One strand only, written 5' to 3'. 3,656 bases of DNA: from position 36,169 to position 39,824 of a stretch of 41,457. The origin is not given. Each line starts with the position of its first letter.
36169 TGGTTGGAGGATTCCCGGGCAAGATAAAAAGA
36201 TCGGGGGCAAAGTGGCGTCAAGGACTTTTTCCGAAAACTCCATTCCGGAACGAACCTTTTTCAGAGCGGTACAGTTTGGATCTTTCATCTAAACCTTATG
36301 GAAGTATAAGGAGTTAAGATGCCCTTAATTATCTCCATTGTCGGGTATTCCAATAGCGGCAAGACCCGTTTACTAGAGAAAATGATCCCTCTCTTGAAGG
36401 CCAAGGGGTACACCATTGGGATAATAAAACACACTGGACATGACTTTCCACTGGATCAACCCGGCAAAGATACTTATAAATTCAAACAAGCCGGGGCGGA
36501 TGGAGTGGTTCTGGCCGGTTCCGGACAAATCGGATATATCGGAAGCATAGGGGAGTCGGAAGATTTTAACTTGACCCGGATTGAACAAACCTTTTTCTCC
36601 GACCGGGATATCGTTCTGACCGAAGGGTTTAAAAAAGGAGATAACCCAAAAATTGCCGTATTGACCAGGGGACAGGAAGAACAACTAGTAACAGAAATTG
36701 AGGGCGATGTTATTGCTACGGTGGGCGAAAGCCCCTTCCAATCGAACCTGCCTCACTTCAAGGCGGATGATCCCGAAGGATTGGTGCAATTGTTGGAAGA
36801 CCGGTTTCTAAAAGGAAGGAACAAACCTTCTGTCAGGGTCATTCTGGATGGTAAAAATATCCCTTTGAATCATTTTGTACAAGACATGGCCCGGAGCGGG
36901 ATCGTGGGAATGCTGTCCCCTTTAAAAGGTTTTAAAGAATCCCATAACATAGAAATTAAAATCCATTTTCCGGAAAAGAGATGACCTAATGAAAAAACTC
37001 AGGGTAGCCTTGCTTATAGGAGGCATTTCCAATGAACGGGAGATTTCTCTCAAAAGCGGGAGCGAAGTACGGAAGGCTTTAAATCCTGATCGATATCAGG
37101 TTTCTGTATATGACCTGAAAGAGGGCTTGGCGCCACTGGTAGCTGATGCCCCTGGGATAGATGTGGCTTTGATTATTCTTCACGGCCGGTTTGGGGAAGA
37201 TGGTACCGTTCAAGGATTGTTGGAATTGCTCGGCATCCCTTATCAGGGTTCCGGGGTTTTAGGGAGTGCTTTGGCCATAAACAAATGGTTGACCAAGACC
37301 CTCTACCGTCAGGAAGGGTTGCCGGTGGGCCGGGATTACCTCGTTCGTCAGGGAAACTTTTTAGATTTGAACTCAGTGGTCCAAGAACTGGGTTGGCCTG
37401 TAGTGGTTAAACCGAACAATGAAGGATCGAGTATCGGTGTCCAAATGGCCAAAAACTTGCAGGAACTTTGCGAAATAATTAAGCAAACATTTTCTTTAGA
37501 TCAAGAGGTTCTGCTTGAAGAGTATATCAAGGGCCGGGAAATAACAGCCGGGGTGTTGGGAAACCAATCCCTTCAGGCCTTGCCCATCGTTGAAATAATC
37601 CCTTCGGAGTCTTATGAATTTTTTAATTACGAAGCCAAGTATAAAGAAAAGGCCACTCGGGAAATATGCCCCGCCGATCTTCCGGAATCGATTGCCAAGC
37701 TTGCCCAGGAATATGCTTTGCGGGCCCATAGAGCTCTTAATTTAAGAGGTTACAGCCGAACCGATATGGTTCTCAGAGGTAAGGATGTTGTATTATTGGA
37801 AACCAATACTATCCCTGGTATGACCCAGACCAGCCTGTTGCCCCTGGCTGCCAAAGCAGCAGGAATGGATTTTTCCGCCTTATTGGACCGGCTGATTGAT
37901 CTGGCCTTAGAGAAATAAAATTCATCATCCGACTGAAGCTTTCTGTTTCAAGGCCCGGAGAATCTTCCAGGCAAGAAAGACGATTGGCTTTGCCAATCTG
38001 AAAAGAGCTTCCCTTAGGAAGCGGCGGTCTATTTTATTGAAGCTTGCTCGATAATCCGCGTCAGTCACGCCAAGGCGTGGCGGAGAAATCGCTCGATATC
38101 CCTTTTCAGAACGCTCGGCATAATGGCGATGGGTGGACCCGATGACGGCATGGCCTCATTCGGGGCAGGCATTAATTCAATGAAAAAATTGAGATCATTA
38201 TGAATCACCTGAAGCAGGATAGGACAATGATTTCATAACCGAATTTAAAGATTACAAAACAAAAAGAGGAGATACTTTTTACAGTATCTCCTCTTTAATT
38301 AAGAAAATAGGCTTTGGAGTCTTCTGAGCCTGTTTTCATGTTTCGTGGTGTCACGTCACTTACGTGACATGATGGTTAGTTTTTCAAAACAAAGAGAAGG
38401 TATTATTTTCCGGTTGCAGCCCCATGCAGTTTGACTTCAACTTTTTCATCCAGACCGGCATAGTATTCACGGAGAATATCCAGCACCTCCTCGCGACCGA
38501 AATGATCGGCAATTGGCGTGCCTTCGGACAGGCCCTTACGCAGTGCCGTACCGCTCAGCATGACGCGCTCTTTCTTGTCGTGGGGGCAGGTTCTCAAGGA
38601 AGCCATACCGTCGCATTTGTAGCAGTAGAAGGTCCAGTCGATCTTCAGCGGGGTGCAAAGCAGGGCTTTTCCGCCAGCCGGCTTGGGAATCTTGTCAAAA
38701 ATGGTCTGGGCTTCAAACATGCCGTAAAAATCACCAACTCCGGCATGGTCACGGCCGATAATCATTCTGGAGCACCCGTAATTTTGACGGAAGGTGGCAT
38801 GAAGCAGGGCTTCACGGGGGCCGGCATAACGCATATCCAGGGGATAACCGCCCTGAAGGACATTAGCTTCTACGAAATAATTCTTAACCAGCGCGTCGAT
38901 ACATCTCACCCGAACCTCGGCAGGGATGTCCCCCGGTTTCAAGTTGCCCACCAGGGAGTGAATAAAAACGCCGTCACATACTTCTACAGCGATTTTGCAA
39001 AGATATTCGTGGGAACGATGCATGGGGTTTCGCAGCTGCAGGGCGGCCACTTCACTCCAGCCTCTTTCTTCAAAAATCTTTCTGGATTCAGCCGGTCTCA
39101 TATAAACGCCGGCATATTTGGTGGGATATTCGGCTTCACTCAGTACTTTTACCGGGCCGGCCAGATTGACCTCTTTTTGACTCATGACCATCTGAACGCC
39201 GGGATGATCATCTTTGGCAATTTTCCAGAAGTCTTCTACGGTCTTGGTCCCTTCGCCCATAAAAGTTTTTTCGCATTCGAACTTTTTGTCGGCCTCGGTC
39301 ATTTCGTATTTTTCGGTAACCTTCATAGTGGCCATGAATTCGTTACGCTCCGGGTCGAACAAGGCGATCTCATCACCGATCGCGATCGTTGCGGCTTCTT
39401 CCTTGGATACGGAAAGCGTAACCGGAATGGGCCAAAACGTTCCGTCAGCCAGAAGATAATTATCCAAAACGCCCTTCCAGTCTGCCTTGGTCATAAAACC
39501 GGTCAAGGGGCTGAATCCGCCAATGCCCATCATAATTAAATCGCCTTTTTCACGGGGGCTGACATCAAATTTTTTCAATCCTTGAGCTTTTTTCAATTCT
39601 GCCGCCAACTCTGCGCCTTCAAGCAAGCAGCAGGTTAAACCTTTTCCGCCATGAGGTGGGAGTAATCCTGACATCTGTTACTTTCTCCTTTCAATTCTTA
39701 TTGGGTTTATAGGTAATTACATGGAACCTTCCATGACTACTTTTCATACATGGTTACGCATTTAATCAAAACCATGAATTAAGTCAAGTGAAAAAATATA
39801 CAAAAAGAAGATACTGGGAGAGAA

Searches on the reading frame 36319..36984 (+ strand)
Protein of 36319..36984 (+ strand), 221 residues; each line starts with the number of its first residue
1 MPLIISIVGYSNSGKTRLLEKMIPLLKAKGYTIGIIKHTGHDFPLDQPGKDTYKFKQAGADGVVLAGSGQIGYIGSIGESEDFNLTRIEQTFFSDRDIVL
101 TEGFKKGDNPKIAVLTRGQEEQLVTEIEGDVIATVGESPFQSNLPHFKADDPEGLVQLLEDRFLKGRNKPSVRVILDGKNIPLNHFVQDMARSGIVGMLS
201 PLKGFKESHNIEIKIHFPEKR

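Call 81: search_protein_families(library=pfam, proteins=[window:36319-36984:+], max_evalue=0.001)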
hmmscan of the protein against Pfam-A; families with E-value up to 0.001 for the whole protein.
window:36319-36984:+ (221 aa): 1 family
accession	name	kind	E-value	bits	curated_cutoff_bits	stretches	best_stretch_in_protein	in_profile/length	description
PF03205.20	MobB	-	7.6e-38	129.8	26.6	1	4-135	1-131/133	Molybdopterin guanine dinucleotide synthesis protein B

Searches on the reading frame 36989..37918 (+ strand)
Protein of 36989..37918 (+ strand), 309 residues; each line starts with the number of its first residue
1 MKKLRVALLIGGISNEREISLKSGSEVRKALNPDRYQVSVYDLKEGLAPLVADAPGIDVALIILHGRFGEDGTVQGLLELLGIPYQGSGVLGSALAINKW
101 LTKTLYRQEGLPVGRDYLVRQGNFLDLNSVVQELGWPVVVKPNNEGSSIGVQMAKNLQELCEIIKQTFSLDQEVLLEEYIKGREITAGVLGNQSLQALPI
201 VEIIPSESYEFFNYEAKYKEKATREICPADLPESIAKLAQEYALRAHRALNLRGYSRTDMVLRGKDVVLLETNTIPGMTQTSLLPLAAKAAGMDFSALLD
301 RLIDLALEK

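Call 81: search_protein_families(library=pfam, proteins=[window:36989-37918:+], max_evalue=0.001)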
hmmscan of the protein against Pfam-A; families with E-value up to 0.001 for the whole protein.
window:36989-37918:+ (309 aa): 9 families
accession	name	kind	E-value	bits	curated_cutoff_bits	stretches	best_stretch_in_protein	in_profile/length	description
PF07478.18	Dala_Dala_lig_C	-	3.9e-55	187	24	1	107-304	3-204/204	D-ala D-ala ligase C-terminus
PF01820.27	Dala_Dala_lig_N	-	4.2e-22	79.4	34.6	2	56-88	89-121/121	D-ala D-ala ligase N-terminus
PF02655.19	ATP-grasp_3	-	5.7e-07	30.2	23.2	1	134-273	30-154/160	ATP-grasp domain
PF02222.28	ATP-grasp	-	6.3e-07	29.7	27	1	106-269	3-156/179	ATP-grasp domain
PF02786.22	CPSase_L_D2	-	2.5e-06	27.6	19.8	1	128-294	31-194/211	Carbamoyl-phosphate synthase L chain, ATP binding domain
PF08443.16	RimK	-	3.4e-06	27.2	21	1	97-184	2-86/188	RimK-like ATP-grasp domain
PF13535.11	ATP-grasp_4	-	3.2e-05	24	27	1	136-191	3-72/160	ATP-grasp domain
PF01071.24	GARS_A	-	4.1e-05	23.9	27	1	99-190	3-99/194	Phosphoribosylglycinamide synthetase, ATP-grasp (A) domain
PF14397.11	ATPgrasp_ST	-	0.0006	19.6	31.4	0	241-280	220-260/278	Sugar-transfer associated ATP-grasp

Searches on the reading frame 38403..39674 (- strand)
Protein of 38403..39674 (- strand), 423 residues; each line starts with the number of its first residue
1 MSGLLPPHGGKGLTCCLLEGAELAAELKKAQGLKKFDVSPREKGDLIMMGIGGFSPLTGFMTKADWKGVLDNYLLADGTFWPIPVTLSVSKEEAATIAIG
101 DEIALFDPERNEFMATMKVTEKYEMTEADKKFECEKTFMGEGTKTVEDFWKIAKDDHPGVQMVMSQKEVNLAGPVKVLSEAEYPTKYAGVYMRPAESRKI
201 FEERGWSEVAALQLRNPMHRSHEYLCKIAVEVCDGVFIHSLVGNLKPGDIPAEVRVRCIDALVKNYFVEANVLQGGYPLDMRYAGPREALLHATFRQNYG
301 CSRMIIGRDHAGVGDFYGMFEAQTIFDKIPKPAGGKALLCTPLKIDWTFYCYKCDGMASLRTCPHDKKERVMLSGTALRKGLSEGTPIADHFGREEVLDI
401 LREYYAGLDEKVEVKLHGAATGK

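Call 81: search_protein_families(library=pfam, proteins=[window:38403-39674:-], max_evalue=0.001)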
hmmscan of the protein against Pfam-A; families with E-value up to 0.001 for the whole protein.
window:38403-39674:- (423 aa): 2 families
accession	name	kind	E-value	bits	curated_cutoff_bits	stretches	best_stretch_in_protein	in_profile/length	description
PF01747.23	ATP-sulfurylase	-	7.7e-84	280.8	24.3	1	190-404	3-212/212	ATP-sulfurylase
PF14306.12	PUA_2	-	9.1e-47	159.1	27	1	6-179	2-158/159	PUA-like domain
